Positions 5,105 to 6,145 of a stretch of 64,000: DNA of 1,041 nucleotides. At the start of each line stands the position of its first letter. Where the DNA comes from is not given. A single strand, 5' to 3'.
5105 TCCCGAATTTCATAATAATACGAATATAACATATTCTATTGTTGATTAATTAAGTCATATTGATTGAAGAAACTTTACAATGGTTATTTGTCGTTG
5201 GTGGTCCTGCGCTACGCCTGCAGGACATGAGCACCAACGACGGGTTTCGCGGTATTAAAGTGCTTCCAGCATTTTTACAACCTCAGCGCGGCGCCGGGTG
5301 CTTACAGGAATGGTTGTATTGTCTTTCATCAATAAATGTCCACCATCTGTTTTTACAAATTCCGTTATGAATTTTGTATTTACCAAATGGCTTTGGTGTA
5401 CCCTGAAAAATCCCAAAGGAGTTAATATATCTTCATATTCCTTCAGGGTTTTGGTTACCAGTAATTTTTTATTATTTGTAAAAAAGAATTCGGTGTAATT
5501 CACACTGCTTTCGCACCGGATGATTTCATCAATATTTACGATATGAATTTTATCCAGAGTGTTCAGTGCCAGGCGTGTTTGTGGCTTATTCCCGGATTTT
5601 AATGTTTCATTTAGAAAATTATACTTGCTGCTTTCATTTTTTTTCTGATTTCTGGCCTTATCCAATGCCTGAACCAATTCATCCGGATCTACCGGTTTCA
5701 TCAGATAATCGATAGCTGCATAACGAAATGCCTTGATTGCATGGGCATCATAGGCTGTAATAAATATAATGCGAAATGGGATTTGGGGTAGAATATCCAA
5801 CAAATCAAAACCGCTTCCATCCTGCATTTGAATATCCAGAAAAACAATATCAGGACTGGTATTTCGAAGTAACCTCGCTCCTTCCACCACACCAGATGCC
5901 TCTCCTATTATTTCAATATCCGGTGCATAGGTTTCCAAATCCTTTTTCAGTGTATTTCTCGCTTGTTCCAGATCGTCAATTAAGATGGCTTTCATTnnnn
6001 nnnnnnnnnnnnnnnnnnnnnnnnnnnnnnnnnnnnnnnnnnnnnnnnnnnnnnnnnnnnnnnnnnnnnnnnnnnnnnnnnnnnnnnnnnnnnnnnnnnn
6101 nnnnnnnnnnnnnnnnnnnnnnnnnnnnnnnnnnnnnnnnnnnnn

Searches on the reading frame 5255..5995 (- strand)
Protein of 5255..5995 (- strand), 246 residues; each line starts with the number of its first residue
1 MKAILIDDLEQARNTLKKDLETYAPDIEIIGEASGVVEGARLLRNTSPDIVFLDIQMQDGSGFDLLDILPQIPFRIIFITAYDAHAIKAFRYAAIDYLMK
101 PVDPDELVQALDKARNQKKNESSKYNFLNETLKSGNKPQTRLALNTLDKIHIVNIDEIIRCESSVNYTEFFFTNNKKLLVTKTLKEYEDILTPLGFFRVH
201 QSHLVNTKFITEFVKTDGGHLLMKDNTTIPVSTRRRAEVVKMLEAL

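Call 18: search_protein_families(library=pfam, proteins=[window:5255-5995:-], max_evalue=0.00001)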
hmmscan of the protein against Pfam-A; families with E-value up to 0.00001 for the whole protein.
window:5255-5995:- (246 aa): 2 families
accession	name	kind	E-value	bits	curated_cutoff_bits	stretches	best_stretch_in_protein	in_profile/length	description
PF04397.21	LytTR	-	1.8e-19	70.2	22.6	1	148-243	1-97/98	LytTr DNA-binding domain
PF00072.30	Response_reg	-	4e-18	66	30.2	1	4-111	2-110/111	Response regulator receiver domain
